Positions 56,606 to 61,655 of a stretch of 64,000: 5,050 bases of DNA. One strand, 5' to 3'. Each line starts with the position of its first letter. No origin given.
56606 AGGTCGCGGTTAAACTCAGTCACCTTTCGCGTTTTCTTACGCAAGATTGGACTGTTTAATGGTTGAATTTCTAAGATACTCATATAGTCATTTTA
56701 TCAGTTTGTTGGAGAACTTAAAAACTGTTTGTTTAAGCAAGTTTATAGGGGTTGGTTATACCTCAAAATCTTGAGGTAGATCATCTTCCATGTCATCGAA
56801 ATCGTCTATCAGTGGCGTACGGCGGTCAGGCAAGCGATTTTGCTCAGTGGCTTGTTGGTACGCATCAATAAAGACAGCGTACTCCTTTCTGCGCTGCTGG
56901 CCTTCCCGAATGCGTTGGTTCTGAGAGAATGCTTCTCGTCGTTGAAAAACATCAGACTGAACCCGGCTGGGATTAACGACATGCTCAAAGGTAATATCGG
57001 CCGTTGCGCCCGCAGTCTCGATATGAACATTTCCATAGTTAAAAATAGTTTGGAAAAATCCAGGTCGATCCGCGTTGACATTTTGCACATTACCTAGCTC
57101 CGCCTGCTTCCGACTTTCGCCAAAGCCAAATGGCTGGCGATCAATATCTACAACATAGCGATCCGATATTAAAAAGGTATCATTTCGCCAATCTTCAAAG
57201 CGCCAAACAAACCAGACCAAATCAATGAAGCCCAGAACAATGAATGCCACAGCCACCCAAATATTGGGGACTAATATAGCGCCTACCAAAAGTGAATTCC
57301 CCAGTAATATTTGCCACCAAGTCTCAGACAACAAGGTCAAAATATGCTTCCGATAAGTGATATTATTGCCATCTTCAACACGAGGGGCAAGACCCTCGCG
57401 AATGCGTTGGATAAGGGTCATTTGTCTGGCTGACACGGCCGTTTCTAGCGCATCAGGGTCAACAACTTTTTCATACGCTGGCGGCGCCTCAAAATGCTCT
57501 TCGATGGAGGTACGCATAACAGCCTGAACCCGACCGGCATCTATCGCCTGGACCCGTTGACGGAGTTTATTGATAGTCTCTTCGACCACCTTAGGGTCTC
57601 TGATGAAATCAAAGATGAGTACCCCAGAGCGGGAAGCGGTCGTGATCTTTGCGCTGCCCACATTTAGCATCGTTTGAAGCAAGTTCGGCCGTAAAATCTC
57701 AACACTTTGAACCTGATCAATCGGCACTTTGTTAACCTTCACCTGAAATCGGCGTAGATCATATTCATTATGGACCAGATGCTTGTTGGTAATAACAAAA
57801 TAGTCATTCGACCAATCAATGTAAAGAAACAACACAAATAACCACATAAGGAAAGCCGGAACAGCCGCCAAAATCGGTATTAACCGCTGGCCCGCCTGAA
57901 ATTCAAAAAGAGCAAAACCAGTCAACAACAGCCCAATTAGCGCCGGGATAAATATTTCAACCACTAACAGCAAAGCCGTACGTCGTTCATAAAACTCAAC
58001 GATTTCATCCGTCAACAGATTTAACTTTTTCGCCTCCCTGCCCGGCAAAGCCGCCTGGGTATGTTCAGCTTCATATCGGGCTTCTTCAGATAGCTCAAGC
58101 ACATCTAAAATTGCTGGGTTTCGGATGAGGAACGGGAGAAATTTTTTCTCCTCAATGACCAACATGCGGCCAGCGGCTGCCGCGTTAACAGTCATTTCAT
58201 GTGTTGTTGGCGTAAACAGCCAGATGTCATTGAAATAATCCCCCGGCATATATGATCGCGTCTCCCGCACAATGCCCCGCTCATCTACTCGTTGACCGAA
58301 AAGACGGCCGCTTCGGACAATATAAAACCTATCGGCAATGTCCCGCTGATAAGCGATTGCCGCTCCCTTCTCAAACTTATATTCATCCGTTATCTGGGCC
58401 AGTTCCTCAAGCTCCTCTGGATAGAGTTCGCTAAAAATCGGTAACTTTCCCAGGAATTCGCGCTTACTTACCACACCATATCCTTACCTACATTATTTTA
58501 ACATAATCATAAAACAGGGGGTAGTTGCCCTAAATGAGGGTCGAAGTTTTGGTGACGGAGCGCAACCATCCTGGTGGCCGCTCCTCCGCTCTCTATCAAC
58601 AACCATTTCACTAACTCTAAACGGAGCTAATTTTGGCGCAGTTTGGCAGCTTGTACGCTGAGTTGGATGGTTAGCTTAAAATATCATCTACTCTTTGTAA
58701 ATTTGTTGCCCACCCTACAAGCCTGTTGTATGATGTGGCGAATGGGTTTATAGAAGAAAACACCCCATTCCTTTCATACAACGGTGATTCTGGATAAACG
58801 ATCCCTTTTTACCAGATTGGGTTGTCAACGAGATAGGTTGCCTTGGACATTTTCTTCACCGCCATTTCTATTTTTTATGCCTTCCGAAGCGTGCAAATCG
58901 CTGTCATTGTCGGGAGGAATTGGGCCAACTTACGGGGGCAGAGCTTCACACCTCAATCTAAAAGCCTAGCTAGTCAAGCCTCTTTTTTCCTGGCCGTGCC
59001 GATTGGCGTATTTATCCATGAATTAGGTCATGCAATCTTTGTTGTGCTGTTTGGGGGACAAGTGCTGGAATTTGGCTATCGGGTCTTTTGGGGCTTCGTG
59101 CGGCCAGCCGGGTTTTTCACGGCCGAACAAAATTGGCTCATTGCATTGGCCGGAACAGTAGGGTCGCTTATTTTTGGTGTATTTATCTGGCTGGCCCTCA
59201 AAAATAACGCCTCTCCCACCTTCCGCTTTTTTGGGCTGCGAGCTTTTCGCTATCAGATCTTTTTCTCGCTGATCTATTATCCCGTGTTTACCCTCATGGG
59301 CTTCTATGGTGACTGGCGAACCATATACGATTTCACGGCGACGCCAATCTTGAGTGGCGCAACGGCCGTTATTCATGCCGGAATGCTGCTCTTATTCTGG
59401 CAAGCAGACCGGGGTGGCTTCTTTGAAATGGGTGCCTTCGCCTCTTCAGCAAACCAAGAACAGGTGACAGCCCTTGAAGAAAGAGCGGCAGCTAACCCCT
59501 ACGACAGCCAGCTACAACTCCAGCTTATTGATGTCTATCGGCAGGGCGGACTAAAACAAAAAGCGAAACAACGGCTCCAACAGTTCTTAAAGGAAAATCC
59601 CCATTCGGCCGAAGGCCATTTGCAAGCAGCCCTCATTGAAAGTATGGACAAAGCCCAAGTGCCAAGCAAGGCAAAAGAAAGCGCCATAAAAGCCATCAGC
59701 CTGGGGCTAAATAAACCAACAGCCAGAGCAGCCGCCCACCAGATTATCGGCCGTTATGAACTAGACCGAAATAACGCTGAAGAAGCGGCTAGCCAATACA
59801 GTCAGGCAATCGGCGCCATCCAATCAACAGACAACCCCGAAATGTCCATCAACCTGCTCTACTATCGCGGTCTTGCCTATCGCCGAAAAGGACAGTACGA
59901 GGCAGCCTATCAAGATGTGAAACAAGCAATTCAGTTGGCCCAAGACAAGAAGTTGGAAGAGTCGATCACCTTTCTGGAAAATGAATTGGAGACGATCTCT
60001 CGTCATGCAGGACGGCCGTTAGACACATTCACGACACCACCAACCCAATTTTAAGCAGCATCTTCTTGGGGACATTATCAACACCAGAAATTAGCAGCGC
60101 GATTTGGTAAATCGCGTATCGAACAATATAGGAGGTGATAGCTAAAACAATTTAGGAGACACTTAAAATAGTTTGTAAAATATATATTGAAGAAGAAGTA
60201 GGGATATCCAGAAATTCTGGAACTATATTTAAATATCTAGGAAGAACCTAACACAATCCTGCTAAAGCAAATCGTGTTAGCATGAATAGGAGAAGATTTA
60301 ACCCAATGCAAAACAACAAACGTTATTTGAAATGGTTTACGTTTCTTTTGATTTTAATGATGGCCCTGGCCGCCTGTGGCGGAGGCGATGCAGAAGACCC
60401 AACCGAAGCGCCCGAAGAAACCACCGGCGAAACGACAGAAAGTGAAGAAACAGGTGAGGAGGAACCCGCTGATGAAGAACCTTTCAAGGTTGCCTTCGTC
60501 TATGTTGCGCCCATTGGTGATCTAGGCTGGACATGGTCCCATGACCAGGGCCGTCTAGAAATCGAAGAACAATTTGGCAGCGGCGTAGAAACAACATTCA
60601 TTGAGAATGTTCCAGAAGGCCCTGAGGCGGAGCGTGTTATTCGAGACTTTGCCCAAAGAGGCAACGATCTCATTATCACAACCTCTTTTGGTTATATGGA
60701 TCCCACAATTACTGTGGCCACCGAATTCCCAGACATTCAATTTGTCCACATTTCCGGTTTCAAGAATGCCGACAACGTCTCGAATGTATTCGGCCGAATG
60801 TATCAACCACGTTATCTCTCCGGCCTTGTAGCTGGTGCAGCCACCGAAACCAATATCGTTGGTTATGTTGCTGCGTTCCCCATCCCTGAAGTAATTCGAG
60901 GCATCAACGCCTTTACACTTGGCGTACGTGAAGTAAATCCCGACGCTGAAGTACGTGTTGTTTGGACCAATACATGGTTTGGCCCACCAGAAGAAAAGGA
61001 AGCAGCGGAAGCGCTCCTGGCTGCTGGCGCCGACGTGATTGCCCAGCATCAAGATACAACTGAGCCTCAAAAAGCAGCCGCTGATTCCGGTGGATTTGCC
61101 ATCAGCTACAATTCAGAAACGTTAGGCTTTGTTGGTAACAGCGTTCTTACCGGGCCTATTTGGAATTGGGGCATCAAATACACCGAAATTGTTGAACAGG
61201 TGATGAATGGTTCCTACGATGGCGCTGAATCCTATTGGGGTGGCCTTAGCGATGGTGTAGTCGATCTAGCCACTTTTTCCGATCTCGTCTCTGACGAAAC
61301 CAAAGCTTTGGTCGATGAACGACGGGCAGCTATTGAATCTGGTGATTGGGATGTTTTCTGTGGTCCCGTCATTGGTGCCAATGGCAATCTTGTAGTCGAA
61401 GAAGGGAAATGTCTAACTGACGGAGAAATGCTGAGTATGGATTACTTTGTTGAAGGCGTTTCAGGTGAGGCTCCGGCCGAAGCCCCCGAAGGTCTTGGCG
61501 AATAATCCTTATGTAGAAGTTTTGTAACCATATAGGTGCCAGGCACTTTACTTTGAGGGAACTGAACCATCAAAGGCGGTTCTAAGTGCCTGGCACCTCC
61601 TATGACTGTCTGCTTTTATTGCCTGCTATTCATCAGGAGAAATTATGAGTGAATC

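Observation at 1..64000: Hyper-abundant palindrome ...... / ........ across the whole window (HIP-like element)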

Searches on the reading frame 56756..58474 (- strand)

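Call 6: search_protein_families(library=ncbifam, proteins=[window:56756-58474:-])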
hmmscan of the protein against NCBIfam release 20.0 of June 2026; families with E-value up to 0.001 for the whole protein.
window:56756-58474:- (572 aa): 1 family
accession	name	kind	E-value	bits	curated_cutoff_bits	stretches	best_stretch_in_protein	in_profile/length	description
NF041163.2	encap_f2b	equivalog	3.2e-07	29.8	400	1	8-135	73-202/450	family 2B encapsulin nanocompartment shell protein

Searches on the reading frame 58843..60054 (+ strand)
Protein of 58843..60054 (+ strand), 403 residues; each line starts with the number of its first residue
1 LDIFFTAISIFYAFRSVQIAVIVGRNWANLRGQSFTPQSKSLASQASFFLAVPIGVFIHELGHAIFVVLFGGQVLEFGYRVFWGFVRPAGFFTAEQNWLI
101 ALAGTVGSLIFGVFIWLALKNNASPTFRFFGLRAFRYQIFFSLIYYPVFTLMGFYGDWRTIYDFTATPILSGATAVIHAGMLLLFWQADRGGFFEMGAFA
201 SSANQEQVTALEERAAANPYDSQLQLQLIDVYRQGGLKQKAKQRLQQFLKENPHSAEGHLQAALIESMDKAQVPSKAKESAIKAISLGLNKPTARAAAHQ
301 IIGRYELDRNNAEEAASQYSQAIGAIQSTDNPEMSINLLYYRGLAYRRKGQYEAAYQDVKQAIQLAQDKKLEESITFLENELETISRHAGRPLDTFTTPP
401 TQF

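Call 67: search_protein_families(library=pfam, proteins=[window:58843-60054:+], max_evalue=0.0001)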
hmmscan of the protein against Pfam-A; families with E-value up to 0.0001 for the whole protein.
window:58843-60054:+ (403 aa): 7 families
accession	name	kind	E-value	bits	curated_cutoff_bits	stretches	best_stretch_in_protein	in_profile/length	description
PF13398.12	Peptidase_M50B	-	1e-06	29.1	26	1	54-153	23-123/201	Peptidase M50B-like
PF17874.7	TPR_MalT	-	2e-06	27.8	45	1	274-374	17-118/336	MalT-like TPR region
PF14561.12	TPR_20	-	2.3e-06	28.3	25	1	203-269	3-69/90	Tetratricopeptide repeat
PF13428.12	TPR_14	-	2.4e-05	25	23.5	0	224-263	3-42/44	Tetratricopeptide repeat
PF07719.23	TPR_2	-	2.6e-05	24.5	27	0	338-367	3-32/34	Tetratricopeptide repeat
PF02163.28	Peptidase_M50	-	5.4e-05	23.1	27.2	0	48-243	2-106/221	Peptidase family M50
PF00515.34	TPR_1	-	7.5e-05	22.8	27.8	1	338-368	3-33/34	Tetratricopeptide repeat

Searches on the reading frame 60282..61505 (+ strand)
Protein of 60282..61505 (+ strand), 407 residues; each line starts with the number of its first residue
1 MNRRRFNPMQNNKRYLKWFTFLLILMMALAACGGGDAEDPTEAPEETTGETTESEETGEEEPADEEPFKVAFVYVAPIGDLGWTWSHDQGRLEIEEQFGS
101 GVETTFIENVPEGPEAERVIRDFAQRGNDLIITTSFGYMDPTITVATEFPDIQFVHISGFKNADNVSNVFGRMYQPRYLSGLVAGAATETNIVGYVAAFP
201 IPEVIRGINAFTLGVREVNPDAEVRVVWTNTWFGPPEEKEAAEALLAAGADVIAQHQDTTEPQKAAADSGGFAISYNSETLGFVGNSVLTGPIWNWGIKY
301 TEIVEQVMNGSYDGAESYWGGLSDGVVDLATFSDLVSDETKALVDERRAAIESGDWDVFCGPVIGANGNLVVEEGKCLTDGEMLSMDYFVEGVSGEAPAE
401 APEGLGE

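Call 67: search_protein_families(library=pfam, proteins=[window:60282-61505:+], max_evalue=0.0001)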
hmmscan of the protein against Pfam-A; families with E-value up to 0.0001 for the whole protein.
window:60282-61505:+ (407 aa): 1 family
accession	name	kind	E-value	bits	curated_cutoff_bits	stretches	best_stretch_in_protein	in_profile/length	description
PF02608.20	Bmp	-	3e-59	200.9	24.1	1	69-349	3-289/301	ABC transporter substrate-binding protein PnrA-like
